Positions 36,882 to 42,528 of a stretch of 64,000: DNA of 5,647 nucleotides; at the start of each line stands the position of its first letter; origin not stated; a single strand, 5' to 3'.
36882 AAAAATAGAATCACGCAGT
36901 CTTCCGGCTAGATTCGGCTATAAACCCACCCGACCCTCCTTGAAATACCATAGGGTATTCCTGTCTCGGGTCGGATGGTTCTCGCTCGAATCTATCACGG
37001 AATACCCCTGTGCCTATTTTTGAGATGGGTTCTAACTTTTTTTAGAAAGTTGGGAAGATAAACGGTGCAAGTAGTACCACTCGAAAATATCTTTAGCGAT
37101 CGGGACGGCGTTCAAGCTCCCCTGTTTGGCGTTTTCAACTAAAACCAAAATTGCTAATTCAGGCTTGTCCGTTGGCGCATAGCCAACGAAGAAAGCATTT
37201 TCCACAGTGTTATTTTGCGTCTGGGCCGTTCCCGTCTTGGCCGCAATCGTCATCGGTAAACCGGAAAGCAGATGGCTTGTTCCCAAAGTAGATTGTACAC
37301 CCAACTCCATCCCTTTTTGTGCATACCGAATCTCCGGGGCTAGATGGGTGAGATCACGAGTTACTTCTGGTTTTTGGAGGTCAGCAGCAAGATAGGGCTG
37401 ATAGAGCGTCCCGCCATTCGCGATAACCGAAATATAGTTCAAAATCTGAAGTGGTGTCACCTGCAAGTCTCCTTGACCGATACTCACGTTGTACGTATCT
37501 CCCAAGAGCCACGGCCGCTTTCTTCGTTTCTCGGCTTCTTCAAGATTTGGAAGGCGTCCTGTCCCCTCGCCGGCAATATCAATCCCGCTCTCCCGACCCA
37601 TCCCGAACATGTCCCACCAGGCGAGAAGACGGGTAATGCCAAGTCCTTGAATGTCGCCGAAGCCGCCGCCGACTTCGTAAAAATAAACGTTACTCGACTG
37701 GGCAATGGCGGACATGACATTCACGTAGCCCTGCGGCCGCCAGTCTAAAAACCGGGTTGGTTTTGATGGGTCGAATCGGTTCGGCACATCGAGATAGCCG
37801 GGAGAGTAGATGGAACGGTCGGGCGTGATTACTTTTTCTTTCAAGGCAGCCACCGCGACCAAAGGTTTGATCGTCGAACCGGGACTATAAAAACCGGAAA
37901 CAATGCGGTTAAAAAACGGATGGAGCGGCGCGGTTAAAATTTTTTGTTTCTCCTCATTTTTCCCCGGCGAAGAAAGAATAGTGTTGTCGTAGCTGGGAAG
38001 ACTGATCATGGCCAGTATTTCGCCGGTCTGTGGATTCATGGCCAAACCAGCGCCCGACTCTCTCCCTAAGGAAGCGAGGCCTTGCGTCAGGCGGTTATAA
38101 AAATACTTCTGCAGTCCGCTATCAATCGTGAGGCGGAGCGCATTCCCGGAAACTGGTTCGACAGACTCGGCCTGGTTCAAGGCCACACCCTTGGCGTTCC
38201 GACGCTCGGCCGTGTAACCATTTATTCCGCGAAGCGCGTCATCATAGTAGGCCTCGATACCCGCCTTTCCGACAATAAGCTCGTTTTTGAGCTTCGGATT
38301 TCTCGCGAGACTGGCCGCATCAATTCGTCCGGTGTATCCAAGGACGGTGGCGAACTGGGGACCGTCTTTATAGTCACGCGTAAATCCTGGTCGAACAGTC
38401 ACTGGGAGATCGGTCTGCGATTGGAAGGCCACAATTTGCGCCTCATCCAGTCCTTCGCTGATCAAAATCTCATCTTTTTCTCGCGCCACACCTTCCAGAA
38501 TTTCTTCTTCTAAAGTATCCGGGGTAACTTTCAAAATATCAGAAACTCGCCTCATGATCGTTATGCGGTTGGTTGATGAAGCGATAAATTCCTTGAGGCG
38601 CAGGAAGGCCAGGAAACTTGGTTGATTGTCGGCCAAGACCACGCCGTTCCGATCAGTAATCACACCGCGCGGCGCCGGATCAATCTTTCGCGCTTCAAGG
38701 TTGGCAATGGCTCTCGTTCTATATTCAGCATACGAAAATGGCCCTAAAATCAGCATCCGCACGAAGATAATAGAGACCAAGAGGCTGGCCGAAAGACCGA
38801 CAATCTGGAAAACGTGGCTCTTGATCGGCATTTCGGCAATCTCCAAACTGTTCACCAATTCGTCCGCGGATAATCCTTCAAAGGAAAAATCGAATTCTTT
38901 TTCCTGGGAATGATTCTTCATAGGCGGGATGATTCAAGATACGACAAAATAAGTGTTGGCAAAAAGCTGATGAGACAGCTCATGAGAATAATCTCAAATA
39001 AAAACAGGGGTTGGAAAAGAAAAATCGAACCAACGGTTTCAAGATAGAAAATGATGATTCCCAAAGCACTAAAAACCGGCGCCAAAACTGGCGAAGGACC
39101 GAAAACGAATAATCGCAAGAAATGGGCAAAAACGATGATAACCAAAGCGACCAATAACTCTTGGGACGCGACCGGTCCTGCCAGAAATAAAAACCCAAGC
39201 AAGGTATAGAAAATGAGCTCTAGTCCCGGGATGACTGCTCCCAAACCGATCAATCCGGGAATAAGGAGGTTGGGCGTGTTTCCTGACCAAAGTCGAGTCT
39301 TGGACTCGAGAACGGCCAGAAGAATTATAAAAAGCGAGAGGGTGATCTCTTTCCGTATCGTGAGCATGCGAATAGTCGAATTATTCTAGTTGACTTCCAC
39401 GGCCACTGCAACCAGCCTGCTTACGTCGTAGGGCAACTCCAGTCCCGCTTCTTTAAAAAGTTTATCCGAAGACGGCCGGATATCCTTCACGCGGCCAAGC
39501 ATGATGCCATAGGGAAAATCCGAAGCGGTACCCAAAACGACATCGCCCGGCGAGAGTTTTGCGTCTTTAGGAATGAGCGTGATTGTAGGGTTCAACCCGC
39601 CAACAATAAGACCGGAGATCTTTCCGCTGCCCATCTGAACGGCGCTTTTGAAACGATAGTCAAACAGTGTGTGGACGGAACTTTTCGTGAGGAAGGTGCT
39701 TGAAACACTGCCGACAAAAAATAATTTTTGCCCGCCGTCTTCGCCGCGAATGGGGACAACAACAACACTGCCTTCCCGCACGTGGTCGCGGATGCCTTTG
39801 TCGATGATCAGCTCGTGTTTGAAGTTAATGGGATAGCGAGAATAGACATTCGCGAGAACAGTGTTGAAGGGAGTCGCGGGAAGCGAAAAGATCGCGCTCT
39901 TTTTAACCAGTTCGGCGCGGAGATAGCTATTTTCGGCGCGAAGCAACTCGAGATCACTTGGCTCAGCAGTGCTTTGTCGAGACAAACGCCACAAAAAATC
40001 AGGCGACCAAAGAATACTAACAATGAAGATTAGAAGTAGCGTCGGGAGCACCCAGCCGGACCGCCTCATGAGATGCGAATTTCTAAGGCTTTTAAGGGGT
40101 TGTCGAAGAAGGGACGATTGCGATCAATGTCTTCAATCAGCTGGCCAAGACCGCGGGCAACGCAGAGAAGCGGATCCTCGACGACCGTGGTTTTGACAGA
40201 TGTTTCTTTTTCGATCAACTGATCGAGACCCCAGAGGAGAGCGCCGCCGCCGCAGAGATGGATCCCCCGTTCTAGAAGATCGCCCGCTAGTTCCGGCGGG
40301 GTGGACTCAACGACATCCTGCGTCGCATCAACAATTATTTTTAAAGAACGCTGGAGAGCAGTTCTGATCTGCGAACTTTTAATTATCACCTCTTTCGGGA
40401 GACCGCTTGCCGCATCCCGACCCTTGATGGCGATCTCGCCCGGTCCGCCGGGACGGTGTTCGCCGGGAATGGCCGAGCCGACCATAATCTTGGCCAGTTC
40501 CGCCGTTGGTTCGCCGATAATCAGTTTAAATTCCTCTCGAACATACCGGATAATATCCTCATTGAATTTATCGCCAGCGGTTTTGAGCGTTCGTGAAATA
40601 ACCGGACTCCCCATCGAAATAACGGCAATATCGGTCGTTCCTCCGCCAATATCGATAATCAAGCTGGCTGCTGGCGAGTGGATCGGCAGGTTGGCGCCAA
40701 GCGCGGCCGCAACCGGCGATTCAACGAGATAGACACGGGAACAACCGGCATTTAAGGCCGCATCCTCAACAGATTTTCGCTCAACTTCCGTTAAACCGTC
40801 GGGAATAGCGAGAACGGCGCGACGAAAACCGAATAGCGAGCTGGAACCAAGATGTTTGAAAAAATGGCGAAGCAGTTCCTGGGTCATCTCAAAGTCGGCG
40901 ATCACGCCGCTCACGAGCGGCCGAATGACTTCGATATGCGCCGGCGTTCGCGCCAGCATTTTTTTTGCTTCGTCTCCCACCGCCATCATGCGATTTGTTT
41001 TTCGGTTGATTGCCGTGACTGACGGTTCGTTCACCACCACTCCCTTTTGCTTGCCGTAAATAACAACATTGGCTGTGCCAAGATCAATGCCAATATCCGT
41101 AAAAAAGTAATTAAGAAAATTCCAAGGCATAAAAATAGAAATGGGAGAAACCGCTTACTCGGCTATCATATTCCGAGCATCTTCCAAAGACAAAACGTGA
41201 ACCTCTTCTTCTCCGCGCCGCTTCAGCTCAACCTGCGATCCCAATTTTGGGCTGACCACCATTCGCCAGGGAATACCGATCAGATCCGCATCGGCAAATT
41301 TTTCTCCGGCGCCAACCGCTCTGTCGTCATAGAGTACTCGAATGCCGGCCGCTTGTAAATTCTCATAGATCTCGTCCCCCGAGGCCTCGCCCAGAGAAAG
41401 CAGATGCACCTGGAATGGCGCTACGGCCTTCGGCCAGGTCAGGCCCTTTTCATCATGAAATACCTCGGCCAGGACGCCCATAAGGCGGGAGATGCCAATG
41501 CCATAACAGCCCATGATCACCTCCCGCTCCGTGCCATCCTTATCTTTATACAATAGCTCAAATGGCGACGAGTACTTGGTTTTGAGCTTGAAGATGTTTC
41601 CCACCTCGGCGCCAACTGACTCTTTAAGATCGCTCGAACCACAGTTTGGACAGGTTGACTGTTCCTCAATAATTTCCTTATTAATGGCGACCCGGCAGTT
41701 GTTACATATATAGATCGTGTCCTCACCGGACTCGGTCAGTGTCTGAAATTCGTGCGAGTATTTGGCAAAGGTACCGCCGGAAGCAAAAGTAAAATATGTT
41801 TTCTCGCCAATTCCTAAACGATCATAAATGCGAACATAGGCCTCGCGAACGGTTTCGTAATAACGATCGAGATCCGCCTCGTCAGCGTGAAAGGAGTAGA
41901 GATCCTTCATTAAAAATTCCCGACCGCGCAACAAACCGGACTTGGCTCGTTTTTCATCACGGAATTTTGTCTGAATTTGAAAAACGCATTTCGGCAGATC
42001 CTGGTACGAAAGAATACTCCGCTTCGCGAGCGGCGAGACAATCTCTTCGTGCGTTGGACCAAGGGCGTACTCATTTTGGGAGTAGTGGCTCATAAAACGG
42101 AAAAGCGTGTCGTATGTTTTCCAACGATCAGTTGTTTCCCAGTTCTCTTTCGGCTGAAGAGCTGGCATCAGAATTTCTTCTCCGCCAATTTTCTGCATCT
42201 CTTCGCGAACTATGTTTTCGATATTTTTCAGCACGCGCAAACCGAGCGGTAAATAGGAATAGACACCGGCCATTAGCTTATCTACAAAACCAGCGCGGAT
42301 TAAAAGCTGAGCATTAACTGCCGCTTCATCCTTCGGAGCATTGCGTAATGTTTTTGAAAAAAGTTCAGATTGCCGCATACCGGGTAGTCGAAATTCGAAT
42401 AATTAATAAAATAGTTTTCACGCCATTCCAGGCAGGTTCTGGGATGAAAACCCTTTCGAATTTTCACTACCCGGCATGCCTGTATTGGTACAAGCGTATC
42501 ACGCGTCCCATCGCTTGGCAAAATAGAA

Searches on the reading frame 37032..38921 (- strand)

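Call 106: search_protein_families(library=pfam, proteins=[window:37032-38921:-], max_evalue=0.00001)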
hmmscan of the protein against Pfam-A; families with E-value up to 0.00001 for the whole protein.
window:37032-38921:- (629 aa): 2 families
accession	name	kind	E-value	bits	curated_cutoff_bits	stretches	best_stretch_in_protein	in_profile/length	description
PF00905.27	Transpeptidase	-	2.6e-54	184.9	22.1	1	291-614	2-299/299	Penicillin binding protein transpeptidase domain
PF03717.20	PBP_dimer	-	9.3e-29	101.5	24.4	1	81-250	2-178/180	Penicillin-binding Protein dimerisation domain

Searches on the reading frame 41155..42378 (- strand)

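Call 106: search_protein_families(library=pfam, proteins=[window:41155-42378:-], max_evalue=0.00001)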
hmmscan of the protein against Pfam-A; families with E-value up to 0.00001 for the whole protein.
window:41155-42378:- (407 aa): 2 families
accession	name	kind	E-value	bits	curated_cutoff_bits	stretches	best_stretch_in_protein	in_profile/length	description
PF00587.30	tRNA-synt_2b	-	1.5e-31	110.2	29.3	1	101-306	8-178/179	tRNA synthetase class II core domain (G, H, P, S and T)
PF03129.25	HGTP_anticodon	-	1.1e-12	48.4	21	1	334-406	18-92/94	Anticodon binding domain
